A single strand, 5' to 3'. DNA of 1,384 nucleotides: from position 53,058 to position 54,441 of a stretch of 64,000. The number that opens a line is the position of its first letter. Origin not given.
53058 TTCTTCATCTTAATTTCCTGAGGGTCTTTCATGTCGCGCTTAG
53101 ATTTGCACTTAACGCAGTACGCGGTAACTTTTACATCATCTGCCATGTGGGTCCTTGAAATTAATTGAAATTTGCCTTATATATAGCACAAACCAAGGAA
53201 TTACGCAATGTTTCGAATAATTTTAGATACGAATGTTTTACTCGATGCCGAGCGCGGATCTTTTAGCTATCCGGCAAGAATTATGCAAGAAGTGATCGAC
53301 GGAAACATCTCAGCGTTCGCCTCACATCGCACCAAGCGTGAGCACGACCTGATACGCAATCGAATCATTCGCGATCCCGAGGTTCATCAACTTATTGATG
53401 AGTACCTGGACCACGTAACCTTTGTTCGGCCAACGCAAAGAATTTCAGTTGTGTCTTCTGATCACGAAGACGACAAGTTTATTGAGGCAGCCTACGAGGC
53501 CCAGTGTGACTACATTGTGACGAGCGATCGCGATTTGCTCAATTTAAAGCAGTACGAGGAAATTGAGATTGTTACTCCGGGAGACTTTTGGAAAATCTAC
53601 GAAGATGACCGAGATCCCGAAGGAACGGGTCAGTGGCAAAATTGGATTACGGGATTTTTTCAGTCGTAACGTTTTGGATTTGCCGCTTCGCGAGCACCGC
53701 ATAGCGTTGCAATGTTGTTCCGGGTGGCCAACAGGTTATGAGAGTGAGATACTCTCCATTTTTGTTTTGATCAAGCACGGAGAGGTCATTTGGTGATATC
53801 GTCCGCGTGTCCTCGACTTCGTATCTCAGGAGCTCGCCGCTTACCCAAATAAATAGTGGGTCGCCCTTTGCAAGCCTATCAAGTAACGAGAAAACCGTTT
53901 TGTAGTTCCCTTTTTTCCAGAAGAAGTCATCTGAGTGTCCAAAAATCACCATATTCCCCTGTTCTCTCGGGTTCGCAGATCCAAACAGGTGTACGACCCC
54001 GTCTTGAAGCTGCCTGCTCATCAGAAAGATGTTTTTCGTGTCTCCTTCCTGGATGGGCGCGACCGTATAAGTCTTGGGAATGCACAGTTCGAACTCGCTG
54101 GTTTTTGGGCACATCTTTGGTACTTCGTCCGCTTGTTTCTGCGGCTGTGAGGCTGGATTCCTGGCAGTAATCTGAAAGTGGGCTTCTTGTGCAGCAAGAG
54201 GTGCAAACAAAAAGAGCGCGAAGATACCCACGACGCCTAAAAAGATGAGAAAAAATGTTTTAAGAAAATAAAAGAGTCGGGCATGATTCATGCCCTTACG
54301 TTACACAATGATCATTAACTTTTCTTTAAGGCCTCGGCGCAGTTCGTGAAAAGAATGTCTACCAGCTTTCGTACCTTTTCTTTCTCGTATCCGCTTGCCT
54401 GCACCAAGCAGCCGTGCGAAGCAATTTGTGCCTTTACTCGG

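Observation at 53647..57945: Packed co-directional block: rarA / Cas4-like nuclease / YgjP metallohydrolase / Ca-binding membrane protein / membrane protein / sortase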

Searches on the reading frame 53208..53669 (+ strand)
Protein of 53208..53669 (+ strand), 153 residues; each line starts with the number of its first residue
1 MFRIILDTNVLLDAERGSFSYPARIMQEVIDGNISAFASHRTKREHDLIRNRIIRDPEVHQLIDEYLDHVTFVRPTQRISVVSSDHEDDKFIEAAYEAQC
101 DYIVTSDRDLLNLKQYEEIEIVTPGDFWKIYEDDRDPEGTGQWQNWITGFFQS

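Call 4: search_protein_families(library=padloc, proteins=[window:53208-53669:+], max_evalue=0.01)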
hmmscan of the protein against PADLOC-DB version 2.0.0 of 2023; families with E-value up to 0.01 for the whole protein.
window:53208-53669:+ (153 aa): 1 family
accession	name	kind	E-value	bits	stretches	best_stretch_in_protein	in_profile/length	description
PDLC04421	PDC-M11A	-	0.0077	13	0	3-111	2-121/486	-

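Call 8: search_protein_families(library=ncbifam, proteins=[window:53208-53669:+], max_evalue=0.001)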
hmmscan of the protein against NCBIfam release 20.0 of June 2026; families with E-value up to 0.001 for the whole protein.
window:53208-53669:+ (153 aa): 1 family
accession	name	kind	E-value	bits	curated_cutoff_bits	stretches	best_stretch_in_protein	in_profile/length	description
TIGR00305.1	TIGR00305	equivalog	9.4e-09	35.6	29.15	1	3-113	1-115/115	putative toxin-antitoxin system toxin component, PIN family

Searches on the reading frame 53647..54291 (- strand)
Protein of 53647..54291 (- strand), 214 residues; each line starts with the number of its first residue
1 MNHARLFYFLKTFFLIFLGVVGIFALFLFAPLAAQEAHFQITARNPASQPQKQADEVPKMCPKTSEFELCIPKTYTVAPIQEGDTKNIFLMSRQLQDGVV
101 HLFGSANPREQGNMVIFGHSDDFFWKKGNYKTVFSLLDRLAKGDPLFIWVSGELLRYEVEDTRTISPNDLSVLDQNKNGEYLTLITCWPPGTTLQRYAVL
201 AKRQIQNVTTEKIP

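Call 3: search_protein_families(library=pfam, proteins=[window:53647-54291:-], max_evalue=0.01)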
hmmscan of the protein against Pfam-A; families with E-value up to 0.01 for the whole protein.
window:53647-54291:- (214 aa): 1 family
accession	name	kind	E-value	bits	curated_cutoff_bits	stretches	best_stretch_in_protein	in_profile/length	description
PF04203.18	Sortase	-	2.7e-23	82.5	26.6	1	70-203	2-124/125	Sortase domain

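Call 4: search_protein_families(library=padloc, proteins=[window:53647-54291:-], max_evalue=0.01)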
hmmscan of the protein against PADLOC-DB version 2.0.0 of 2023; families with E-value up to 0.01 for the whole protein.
window:53647-54291:- (214 aa): 0 families

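Call 8: search_protein_families(library=ncbifam, proteins=[window:53647-54291:-], max_evalue=0.001)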
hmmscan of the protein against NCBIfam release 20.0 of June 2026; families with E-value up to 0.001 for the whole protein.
window:53647-54291:- (214 aa): 7 families
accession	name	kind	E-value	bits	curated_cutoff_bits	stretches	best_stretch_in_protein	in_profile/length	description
TIGR01076.1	sortase_fam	subfamily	4.1e-20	72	39.35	1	71-207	5-131/136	sortase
NF033745.1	class_C_sortase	subfamily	4.7e-20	72.3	160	1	68-203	95-220/220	class C sortase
NF058671.1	sortase_SrtD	exception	1.2e-16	60.9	140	1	49-202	47-186/187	class D sortase, LPxTATN-specific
NF033746.1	class_D_sortase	subfamily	5.3e-16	58.7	165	1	69-203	13-133/135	class D sortase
NF033747.1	class_E_sortase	subfamily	3.9e-12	46.4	160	1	40-203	44-205/211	class E sortase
TIGR03784.1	marine_sortase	equivalog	2.5e-08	33.8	158.25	1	93-190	72-159/174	class GN sortase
NF033748.1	class_F_sortase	subfamily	0.00071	19.2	166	1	104-187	52-133/155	class F sortase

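Call 21: find_homologous_proteins(query=window:53647-54291:-, max_evalue=0.00001)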
Query window:53647-54291:- (214 aa): 140 proteins with E <= 0.00001 among 329 candidates; the best 120 are listed.
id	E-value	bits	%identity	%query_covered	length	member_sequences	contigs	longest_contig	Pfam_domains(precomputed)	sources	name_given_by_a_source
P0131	3.9e-142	489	100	100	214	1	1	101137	PF04203.19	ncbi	-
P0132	7.7e-28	116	41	82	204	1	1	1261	PF04203.19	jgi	jgi:sortase A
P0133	9.3e-26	109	37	93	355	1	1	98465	PF04203.19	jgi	jgi:sortase A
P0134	1.6e-25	108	37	87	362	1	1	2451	PF04203.19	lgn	-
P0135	2.0e-25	108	36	87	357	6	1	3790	PF04203.19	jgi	jgi:sortase A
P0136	2.7e-25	107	43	64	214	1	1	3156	PF04203.19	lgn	-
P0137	7.9e-25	106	47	58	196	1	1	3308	PF04203.19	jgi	jgi:LPXTG-site transpeptidase (sortase) family protein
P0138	1.2e-24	105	37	93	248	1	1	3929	PF04203.19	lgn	-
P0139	6.5e-24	103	34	88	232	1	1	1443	PF04203.19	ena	-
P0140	1.7e-23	101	39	75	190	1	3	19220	PF04203.19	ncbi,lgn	-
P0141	6.9e-22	96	36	87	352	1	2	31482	PF04203.19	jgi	jgi:LPXTG-site transpeptidase (sortase) family protein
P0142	4.0e-21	94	33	94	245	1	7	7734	PF04203.19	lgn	-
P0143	4.7e-21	93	41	62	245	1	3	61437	PF04203.19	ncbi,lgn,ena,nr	ncbi:sortase [Patescibacteria group bacterium]|nr:sortase [Patescibacteria group bacterium]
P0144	2.1e-20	91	42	65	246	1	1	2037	PF04203.19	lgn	-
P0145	2.3e-20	91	38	66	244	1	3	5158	PF04203.19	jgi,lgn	jgi:sortase A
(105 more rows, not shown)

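Call 52: find_encoding_contigs(protein=P0131, flank=3000, max_places=2)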
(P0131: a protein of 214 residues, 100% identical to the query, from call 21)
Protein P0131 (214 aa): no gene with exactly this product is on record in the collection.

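Call 53: find_encoding_contigs(protein=P0133, flank=6000, max_places=2)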
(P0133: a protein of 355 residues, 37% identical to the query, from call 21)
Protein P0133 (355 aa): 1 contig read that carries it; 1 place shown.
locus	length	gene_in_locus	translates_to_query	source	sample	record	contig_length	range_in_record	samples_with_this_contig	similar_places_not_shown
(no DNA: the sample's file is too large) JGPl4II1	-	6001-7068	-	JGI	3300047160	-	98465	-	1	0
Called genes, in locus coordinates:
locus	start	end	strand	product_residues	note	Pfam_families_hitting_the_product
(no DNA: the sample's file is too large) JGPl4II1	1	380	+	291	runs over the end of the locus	PF01256:Carb_kinase (weak)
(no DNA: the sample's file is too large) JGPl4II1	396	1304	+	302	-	PF01379:Porphobil_deam, PF03900:Porphobil_deamC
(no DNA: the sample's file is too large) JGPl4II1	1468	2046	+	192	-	PF02602:HEM4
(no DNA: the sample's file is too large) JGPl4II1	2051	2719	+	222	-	PF06778:Chlor_dismutase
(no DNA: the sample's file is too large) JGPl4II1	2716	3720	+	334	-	PF01208:URO-D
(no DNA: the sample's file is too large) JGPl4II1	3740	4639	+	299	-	PF00762:Ferrochelatase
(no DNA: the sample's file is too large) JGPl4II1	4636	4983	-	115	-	-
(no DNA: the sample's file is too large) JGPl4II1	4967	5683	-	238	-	-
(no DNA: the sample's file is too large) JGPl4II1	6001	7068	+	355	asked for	PF04203:Sortase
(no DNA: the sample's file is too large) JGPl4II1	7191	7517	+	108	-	PF03551:PadR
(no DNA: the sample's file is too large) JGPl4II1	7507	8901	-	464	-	PF08308:PEGA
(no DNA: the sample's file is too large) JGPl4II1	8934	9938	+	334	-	PF06723:MreB_Mbl, PF00022:Actin (weak), PF11104:PilM_2 (faint), PF00012:HSP70, PF14450:FtsA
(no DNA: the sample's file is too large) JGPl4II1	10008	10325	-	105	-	-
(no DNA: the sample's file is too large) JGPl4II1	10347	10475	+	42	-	-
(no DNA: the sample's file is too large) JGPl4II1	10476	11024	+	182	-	PF00485:PRK (faint)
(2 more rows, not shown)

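Call 54: find_encoding_contigs(protein=P0143, flank=6000, max_places=2)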
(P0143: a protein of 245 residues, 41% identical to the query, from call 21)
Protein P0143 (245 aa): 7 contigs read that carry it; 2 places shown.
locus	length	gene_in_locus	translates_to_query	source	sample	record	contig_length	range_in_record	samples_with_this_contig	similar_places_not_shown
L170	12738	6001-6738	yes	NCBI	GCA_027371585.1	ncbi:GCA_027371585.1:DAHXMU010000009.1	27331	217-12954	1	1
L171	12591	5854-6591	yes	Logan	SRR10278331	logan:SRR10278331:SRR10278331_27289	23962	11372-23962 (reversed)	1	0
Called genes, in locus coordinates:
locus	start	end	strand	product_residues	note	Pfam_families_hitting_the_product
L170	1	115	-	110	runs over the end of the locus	?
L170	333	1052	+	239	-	PF12705:PDDEXK_1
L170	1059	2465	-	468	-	PF12229:PG_binding_4, PF04294:VanW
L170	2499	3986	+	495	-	PF01547:SBP_bac_1, PF13416:SBP_bac_8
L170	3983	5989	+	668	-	-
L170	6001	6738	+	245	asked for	PF04203:Sortase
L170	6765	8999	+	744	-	PF00912:Transgly, PF00905:Transpeptidase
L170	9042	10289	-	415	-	PF02403:Seryl_tRNA_N, PF00587:tRNA-synt_2b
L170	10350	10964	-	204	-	PF01725:Ham1p_like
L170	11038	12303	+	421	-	-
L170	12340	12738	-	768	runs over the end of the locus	PF01921:tRNA-synt_1f, PF03483:B3_4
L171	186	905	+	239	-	PF12705:PDDEXK_1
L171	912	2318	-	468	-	PF12229:PG_binding_4, PF04294:VanW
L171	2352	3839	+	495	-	PF01547:SBP_bac_1, PF13416:SBP_bac_8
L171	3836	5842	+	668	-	-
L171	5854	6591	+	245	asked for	PF04203:Sortase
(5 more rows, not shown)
